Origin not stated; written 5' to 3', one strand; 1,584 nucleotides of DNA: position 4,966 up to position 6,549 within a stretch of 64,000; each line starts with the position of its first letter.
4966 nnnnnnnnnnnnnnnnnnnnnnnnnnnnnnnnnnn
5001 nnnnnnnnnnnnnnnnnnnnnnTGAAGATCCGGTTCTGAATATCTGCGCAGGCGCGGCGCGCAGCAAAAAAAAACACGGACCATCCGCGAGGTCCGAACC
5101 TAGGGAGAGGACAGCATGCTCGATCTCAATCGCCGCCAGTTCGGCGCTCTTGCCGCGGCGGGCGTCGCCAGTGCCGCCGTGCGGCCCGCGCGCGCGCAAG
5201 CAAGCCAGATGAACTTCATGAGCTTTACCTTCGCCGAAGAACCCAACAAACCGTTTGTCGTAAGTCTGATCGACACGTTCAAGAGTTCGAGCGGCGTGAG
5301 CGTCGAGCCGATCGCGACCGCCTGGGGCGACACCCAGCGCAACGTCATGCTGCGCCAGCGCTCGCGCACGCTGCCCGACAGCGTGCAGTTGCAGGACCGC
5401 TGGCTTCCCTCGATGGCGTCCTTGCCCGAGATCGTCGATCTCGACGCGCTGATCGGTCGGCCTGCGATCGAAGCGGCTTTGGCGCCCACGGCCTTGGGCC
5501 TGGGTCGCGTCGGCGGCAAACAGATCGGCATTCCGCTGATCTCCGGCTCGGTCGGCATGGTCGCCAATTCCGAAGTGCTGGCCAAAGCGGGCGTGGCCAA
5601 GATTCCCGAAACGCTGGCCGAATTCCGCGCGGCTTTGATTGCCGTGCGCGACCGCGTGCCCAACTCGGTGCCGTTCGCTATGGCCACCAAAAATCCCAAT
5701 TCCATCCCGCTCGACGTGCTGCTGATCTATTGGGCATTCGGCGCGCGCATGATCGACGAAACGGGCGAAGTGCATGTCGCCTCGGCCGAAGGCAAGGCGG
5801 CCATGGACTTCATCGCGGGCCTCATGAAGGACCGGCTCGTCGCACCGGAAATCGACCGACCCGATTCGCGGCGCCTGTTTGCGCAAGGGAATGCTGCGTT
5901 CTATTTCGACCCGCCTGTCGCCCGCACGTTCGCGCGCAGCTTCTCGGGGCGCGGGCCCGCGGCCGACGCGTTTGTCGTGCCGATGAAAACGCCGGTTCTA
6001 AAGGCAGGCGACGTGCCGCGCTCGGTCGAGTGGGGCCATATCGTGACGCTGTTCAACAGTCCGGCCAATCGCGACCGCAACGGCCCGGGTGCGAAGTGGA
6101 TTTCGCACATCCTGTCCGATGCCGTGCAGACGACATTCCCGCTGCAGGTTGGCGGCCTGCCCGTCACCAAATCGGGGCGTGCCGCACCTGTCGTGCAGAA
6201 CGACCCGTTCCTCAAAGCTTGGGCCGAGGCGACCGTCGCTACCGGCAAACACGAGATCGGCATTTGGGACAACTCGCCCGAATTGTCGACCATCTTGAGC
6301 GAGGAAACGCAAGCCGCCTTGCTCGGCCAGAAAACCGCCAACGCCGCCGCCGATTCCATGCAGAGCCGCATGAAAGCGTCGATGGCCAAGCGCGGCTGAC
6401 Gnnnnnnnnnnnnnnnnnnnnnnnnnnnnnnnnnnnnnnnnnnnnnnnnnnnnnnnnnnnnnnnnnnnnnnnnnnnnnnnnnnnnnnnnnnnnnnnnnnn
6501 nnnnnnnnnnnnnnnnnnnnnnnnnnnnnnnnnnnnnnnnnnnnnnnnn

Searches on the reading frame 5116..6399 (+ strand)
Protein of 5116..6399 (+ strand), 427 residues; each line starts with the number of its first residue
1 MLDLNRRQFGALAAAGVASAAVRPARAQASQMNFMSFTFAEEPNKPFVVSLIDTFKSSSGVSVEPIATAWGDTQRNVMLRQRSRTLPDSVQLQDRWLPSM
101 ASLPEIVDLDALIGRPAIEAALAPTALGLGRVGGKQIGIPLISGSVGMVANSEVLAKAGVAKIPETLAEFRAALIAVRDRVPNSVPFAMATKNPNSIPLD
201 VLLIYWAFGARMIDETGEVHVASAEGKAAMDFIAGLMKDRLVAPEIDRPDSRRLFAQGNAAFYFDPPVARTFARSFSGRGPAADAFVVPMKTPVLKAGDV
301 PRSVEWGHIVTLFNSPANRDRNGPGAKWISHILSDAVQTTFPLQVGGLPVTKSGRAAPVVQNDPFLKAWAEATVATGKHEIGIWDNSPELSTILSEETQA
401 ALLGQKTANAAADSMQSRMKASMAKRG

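Call 37: search_protein_families(library=pfam, proteins=[window:5116-6399:+], max_evalue=0.01)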
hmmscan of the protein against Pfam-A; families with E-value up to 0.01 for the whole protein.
window:5116-6399:+ (427 aa): 1 family
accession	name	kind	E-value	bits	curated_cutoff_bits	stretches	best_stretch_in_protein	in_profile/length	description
PF13416.11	SBP_bac_8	-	5.2e-16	59.7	27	1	51-367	2-278/279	Bacterial extracellular solute-binding protein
